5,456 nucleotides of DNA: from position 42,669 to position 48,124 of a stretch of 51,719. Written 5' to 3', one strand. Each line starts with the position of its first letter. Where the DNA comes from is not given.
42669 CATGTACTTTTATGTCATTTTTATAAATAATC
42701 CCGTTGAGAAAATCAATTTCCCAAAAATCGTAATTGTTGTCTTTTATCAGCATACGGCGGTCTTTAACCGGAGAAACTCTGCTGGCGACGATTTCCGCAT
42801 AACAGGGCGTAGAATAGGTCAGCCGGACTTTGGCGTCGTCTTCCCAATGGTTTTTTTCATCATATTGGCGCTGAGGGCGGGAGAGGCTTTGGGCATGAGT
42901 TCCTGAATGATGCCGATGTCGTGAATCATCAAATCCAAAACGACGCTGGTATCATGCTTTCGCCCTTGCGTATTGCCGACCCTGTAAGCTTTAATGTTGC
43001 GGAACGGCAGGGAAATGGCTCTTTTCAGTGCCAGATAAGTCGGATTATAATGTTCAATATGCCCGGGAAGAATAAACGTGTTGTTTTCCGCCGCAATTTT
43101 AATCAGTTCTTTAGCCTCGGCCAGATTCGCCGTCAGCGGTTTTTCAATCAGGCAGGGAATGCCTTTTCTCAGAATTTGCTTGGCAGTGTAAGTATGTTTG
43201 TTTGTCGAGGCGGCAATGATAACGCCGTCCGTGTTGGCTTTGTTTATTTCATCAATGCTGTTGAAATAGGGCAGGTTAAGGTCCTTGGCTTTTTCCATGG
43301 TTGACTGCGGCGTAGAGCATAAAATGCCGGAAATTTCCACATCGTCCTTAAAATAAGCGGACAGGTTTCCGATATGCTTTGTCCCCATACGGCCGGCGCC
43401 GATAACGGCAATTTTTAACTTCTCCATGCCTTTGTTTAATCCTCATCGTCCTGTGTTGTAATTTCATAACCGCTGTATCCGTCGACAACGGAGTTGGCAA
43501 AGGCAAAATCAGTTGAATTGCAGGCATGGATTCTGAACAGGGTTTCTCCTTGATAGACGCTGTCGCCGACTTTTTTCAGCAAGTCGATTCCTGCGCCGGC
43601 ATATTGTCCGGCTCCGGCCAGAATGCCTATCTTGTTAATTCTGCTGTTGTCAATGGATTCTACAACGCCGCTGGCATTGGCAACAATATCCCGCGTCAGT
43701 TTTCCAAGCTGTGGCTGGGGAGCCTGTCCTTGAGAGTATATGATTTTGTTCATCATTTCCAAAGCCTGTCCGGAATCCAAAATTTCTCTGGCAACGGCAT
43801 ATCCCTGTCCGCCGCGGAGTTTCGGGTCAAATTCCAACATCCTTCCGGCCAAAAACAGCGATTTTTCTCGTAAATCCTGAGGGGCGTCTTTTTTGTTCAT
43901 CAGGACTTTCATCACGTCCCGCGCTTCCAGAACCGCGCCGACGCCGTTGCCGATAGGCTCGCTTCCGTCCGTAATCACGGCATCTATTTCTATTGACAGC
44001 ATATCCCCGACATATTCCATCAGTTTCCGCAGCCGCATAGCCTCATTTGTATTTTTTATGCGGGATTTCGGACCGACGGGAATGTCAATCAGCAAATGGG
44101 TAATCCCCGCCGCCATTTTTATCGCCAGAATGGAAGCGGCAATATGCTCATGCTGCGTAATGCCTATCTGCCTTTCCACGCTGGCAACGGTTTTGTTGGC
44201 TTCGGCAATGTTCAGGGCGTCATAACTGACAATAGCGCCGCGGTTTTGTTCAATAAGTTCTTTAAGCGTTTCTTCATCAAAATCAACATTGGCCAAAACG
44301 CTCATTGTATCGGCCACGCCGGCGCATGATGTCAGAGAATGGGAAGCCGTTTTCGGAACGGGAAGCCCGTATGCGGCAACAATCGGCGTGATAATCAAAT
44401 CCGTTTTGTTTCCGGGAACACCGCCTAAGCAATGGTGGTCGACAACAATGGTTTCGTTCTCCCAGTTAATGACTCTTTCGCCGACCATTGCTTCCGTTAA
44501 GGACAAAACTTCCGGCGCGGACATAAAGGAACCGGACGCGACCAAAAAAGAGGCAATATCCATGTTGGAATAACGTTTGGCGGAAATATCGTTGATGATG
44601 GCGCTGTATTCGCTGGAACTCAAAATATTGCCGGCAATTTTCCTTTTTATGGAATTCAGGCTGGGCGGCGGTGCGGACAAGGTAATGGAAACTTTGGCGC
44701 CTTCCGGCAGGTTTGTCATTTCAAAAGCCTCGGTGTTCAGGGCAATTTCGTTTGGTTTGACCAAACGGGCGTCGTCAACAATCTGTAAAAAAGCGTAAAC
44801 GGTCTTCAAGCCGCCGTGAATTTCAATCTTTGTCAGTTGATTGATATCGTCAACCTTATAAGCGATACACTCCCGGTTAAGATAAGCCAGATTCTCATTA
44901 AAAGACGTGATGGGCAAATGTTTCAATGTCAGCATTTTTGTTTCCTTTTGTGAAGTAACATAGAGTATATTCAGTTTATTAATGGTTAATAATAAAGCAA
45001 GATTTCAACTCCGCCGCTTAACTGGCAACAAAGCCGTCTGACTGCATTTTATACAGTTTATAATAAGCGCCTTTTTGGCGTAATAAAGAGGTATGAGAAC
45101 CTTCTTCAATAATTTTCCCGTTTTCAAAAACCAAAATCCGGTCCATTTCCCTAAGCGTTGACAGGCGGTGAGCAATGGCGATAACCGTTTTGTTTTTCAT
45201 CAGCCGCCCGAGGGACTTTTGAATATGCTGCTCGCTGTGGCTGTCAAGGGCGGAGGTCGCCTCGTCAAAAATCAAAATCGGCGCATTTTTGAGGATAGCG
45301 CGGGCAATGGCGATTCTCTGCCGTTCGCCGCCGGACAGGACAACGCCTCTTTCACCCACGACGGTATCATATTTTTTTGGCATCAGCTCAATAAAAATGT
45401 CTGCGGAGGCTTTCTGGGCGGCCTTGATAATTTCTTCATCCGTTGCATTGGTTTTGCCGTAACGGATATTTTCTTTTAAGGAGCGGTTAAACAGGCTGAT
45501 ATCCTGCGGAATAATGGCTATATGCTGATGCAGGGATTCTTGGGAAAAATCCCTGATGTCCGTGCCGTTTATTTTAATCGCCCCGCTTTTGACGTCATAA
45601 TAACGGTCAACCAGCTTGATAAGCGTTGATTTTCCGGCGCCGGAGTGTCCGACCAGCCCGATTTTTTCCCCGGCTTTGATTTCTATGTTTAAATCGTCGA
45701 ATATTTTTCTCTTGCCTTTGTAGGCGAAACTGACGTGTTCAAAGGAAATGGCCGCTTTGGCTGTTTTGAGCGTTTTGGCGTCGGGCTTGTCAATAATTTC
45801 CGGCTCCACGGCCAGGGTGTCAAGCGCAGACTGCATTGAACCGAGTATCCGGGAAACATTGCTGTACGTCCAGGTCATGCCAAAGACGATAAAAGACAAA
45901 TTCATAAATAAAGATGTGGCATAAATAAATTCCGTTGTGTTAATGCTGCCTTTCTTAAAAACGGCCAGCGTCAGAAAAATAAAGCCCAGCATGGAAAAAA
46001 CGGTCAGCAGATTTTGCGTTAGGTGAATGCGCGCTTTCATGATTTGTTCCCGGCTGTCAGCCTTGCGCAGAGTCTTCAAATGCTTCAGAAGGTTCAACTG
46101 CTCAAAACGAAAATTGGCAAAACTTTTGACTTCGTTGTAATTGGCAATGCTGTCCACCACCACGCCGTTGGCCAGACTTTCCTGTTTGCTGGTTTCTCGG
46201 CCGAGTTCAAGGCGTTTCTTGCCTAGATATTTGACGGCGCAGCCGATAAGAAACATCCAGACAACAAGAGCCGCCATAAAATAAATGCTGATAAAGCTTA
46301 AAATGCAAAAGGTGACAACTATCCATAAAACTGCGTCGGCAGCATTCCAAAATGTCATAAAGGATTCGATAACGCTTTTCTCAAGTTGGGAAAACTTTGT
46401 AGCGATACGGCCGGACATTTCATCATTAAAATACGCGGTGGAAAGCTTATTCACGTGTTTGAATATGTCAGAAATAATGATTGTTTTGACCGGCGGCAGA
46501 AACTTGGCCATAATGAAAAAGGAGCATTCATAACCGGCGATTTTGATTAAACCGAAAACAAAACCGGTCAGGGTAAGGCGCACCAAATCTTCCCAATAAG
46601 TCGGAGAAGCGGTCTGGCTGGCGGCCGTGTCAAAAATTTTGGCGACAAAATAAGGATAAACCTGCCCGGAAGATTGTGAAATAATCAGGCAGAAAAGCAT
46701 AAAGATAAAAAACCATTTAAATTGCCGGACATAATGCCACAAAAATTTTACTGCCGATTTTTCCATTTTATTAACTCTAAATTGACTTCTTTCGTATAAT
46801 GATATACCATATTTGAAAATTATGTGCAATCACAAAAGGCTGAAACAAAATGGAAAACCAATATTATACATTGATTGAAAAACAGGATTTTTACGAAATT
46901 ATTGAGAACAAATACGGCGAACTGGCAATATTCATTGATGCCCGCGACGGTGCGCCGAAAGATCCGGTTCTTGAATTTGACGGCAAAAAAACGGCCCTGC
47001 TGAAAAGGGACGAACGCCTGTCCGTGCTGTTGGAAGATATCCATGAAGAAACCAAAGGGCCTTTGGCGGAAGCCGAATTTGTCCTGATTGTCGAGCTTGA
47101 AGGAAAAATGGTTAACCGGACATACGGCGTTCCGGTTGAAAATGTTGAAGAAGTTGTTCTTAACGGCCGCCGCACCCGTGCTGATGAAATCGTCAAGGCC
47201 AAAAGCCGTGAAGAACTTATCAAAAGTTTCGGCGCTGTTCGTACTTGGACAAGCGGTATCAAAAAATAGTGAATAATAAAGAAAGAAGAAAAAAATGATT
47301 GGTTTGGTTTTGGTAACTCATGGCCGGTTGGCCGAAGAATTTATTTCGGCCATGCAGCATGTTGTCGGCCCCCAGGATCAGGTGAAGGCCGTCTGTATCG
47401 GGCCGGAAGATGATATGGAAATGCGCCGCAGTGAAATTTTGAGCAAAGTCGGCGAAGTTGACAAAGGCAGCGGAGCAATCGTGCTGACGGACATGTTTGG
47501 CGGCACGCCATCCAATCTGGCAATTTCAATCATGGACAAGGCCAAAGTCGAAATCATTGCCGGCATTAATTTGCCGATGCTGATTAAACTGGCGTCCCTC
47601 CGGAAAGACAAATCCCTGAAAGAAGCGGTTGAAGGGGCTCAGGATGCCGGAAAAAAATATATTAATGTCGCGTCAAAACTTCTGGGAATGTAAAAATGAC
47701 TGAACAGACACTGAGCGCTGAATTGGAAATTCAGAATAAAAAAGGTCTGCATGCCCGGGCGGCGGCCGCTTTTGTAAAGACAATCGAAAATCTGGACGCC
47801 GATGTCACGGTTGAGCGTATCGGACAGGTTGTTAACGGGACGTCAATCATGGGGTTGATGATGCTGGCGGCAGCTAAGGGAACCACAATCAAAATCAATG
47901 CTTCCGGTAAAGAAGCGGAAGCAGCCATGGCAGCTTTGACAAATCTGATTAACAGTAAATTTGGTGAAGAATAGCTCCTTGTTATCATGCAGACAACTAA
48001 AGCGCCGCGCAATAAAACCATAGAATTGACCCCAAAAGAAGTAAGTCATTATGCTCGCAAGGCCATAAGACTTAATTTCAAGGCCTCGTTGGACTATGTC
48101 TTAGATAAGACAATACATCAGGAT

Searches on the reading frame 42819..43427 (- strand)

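Call 60: search_protein_families(library=pfam, proteins=[window:42819-43427:-])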
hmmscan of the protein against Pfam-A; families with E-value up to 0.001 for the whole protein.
window:42819-43427:- (202 aa): 1 family
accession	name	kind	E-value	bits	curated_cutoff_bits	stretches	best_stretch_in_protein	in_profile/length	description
PF01408.29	GFO_IDH_MocA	-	2.3e-21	77.1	24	1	4-121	1-118/120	Oxidoreductase family, NAD-binding Rossmann fold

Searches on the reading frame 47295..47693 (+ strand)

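Call 7: search_protein_families(library=pfam, proteins=[window:47295-47693:+])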
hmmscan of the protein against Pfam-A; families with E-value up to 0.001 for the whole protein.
window:47295-47693:+ (132 aa): 1 family
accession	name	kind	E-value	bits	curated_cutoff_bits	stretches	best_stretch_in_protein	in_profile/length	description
PF03610.21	EIIA-man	-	1.4e-30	106.2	21.4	1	3-114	1-114/116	PTS system fructose IIA component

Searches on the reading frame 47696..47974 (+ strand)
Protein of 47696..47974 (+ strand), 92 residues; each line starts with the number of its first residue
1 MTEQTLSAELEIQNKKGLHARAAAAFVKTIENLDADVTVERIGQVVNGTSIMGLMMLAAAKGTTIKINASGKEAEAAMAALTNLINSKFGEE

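Call 7: search_protein_families(library=pfam, proteins=[window:47696-47974:+])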
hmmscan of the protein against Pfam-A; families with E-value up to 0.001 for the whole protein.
window:47696-47974:+ (92 aa): 1 family
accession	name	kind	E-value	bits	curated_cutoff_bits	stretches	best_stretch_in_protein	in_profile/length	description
PF00381.24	PTS-HPr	-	7.3e-28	96.9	23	1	7-86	2-80/81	PTS HPr component phosphorylation site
